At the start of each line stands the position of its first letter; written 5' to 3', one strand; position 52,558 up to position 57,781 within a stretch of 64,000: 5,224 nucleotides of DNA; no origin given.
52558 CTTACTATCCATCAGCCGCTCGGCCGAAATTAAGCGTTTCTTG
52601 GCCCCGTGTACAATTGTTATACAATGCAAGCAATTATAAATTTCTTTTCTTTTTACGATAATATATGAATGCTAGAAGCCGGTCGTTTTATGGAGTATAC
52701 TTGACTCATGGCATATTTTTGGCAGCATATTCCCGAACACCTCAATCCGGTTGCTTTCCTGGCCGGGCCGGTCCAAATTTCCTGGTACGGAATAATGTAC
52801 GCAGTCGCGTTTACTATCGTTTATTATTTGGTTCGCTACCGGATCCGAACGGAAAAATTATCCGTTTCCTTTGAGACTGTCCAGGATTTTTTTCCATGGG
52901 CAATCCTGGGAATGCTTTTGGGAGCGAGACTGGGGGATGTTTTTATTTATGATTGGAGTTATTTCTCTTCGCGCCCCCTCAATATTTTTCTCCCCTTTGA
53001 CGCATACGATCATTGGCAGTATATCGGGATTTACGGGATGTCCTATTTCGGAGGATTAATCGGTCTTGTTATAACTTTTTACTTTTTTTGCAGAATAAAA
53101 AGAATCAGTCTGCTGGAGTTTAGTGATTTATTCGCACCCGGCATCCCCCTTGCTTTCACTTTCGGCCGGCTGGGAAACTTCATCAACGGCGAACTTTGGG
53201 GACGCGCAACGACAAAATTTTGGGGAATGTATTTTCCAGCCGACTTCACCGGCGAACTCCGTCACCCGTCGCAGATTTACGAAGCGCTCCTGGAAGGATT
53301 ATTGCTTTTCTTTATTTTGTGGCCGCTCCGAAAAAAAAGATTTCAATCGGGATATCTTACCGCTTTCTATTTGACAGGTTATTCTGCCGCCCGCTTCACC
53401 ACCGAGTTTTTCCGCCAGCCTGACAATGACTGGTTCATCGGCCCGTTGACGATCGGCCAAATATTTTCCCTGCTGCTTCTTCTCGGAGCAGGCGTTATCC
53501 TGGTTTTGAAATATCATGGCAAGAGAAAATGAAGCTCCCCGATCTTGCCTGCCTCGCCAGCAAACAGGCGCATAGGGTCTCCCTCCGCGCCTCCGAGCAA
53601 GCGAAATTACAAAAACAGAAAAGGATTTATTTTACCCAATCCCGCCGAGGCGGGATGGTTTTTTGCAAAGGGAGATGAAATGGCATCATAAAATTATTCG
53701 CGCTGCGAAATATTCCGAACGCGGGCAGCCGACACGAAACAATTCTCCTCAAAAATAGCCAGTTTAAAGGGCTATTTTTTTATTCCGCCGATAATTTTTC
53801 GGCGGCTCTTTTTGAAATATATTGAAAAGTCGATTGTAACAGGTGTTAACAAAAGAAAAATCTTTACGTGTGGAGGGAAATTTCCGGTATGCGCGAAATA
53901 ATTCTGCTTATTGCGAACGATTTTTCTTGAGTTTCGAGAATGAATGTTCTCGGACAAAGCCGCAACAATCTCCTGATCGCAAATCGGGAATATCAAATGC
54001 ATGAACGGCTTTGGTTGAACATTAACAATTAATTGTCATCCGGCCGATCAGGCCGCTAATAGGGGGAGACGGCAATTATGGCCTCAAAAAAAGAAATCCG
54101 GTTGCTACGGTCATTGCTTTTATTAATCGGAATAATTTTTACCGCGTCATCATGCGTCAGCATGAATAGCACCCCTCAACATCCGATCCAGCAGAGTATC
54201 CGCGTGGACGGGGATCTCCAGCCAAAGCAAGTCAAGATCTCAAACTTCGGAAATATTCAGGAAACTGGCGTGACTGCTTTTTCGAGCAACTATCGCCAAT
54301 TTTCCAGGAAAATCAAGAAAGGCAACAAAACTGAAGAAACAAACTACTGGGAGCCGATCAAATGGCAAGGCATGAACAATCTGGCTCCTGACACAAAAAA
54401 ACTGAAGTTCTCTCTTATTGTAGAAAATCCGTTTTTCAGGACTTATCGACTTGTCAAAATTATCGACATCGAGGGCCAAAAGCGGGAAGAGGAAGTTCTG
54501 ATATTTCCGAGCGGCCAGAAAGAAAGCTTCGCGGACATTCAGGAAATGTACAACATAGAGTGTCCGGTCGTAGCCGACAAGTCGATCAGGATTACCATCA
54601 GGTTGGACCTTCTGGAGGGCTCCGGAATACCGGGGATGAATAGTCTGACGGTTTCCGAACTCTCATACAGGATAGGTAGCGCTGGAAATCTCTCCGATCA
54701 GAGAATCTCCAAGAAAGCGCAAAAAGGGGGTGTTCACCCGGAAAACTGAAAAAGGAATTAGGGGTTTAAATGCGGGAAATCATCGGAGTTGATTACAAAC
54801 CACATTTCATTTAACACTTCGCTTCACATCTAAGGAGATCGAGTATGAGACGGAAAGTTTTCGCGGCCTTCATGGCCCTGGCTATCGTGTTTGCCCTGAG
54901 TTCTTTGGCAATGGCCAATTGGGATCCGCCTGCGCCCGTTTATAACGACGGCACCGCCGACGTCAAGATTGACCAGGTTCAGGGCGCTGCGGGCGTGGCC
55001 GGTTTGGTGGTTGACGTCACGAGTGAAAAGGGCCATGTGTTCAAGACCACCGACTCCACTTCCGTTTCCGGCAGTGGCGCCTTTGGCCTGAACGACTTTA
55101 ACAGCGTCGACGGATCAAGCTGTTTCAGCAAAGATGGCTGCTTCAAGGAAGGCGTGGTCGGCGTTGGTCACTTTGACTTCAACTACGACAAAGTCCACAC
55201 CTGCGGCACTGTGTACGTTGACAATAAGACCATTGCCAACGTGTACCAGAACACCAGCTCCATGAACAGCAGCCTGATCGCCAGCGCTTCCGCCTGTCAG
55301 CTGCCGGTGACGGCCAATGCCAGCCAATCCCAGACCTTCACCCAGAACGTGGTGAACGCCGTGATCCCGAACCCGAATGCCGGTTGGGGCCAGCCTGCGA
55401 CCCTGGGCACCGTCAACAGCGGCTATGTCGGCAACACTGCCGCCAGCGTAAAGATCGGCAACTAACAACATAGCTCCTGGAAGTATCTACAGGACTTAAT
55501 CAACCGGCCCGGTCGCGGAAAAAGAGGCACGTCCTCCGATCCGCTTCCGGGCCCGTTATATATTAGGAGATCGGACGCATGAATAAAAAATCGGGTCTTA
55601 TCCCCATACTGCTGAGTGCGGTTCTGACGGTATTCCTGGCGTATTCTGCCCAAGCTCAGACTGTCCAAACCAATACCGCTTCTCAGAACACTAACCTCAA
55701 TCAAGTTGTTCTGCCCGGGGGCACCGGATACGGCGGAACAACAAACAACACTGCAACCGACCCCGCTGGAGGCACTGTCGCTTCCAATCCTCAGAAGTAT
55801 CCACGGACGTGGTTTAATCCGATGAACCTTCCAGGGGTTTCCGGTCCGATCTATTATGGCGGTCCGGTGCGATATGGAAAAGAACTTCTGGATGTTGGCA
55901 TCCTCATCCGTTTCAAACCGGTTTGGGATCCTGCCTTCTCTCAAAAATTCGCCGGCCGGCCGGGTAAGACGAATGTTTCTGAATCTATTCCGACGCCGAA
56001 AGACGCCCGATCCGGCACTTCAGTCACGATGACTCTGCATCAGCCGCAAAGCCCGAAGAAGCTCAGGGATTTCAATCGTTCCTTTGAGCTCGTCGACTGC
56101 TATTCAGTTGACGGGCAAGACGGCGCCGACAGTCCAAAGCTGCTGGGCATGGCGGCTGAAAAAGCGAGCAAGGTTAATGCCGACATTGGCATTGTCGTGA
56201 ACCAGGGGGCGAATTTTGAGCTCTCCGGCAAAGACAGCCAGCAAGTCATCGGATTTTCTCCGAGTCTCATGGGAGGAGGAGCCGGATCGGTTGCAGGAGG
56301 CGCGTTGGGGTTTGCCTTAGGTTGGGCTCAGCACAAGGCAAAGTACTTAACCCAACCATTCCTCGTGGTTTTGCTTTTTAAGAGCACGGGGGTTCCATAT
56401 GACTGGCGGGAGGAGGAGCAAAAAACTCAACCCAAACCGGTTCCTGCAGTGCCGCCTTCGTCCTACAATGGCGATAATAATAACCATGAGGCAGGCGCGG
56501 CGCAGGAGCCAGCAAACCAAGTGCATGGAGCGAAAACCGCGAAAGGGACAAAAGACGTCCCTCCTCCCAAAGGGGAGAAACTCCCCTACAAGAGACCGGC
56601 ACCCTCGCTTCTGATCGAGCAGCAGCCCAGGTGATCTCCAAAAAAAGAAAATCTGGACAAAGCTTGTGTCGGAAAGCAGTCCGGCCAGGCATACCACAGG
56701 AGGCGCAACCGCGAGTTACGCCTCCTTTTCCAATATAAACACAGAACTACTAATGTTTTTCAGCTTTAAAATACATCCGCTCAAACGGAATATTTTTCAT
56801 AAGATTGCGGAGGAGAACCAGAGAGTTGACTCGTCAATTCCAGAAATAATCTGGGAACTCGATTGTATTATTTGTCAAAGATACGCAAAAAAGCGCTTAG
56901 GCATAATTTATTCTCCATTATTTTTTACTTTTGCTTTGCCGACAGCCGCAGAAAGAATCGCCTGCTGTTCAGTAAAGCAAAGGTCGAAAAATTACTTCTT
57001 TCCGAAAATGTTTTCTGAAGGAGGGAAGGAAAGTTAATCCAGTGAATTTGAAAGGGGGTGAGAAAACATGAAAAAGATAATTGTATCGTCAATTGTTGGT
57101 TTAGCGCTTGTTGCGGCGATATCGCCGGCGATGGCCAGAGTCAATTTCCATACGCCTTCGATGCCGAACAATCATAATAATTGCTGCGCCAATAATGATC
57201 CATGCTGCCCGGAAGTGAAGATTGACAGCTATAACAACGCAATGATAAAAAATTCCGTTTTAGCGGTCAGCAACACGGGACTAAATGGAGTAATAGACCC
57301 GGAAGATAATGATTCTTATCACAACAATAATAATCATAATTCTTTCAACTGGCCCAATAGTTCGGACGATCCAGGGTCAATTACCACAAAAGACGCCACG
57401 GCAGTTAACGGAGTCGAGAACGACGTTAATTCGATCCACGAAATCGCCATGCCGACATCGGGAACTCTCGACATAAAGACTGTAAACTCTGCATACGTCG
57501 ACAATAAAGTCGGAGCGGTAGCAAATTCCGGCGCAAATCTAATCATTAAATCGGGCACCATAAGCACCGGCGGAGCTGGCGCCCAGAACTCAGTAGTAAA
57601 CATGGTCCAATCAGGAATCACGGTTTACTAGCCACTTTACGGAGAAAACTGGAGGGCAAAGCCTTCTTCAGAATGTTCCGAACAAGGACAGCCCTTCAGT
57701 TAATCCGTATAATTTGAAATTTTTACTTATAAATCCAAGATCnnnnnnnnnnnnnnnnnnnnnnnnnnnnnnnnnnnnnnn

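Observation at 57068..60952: Secreted protein family with an unrecognised ~75-aa Asn/Gly repeat, including a 1069-aa acidic giant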

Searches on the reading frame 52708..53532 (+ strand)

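Call 57: search_protein_families(library=pfam, proteins=[window:52708-53532:+], max_evalue=0.001)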
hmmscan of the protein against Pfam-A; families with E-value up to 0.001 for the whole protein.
window:52708-53532:+ (274 aa): 1 family
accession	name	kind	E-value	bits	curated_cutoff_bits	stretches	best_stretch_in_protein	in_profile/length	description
PF01790.23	LGT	-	1.8e-65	221.1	24.9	1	14-266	1-239/240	Prolipoprotein diacylglyceryl transferase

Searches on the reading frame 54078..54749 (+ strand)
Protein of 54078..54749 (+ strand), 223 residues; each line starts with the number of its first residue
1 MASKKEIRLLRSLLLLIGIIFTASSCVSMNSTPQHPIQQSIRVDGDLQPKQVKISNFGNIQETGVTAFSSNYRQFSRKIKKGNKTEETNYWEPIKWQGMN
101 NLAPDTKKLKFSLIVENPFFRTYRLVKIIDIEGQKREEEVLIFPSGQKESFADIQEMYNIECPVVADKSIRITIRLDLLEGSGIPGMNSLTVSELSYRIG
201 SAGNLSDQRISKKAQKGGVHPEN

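Call 3: search_protein_families(library=pfam, proteins=[window:54078-54749:+], max_evalue=1)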
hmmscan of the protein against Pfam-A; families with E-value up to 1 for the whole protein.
window:54078-54749:+ (223 aa): 1 family
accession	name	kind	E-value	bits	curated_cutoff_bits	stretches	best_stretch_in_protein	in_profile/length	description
PF07991.19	KARI_N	-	0.092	12.8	20.6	1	129-189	79-139/165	Acetohydroxy acid isomeroreductase, NADPH-binding domain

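Call 4: search_protein_families(library=ncbifam, proteins=[window:54078-54749:+], max_evalue=1)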
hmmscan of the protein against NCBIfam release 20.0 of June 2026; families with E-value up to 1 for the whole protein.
window:54078-54749:+ (223 aa): 2 families
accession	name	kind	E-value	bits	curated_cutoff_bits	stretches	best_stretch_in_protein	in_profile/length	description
NF009940.0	PRK13403.1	equivalog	0.058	12.2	406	1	129-188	90-149/335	ketol-acid reductoisomerase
NF004017.0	PRK05479.1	equivalog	0.17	10.6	336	1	130-189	93-152/337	ketol-acid reductoisomerase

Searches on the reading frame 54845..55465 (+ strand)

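Call 3: search_protein_families(library=pfam, proteins=[window:54845-55465:+], max_evalue=1)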
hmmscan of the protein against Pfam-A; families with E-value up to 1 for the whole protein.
window:54845-55465:+ (206 aa): 1 family
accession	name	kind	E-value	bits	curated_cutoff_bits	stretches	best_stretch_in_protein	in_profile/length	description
PF23927.1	DUF7265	-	0.00073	20.1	24.6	1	105-172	30-97/109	Domain of unknown function (DUF7265)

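Call 4: search_protein_families(library=ncbifam, proteins=[window:54845-55465:+], max_evalue=1)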
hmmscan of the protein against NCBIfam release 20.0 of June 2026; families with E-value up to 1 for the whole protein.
window:54845-55465:+ (206 aa): 0 families

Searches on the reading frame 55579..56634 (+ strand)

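Call 3: search_protein_families(library=pfam, proteins=[window:55579-56634:+], max_evalue=1)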
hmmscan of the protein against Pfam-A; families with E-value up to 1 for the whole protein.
window:55579-56634:+ (351 aa): 0 families

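Call 4: search_protein_families(library=ncbifam, proteins=[window:55579-56634:+], max_evalue=1)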
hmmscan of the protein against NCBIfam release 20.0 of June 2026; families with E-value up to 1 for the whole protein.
window:55579-56634:+ (351 aa): 3 families
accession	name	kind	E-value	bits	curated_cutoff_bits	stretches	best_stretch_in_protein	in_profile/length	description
TIGR03133.1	malonate_beta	equivalog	0.0021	17.4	278.15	1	178-272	26-111/274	biotin-independent malonate decarboxylase subunit beta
NF041742.1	WGxxGxxG_fam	subfamily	0.0066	17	35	1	3-43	3-33/69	WGxxGxxG family protein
NF005530.0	PRK07189.1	equivalog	0.0085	15.2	228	1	196-272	50-121/303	biotin-independent malonate decarboxylase subunit beta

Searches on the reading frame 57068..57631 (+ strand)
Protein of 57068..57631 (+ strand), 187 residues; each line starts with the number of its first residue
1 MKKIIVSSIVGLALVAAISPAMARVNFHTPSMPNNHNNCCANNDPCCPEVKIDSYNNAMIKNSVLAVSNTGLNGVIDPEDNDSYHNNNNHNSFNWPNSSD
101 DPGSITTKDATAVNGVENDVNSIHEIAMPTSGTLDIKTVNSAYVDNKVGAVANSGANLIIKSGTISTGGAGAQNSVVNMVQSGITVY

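Call 3: search_protein_families(library=pfam, proteins=[window:57068-57631:+], max_evalue=1)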
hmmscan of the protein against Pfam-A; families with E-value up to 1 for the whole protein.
window:57068-57631:+ (187 aa): 0 families

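Call 4: search_protein_families(library=ncbifam, proteins=[window:57068-57631:+], max_evalue=1)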
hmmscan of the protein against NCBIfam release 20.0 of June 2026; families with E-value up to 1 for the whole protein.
window:57068-57631:+ (187 aa): 0 families

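Call 55: find_homologous_proteins(query=window:57068-57628:+, max_evalue=0.01)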
Query window:57068-57628:+ (187 aa): 1 proteins with E <= 0.01 among 94 candidates.
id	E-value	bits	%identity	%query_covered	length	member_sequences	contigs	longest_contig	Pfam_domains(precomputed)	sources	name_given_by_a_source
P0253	2.8e-114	397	100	100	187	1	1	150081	-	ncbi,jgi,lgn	ncbi:MAG: hypothetical protein WC831_03020 [Parcubacteria group bacterium]|jgi:hypothetical protein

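Call 56: find_encoding_contigs(protein=P0253, flank=10000, max_places=3)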
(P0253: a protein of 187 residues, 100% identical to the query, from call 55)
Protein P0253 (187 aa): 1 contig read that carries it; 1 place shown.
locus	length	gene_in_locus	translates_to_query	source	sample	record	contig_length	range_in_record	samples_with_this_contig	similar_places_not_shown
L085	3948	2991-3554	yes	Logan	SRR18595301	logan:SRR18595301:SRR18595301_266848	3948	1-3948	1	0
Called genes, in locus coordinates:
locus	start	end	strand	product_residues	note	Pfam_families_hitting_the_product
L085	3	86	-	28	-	?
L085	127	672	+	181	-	-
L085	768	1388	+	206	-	-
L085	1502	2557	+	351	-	-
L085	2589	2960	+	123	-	-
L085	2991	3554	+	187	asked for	-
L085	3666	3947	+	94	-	?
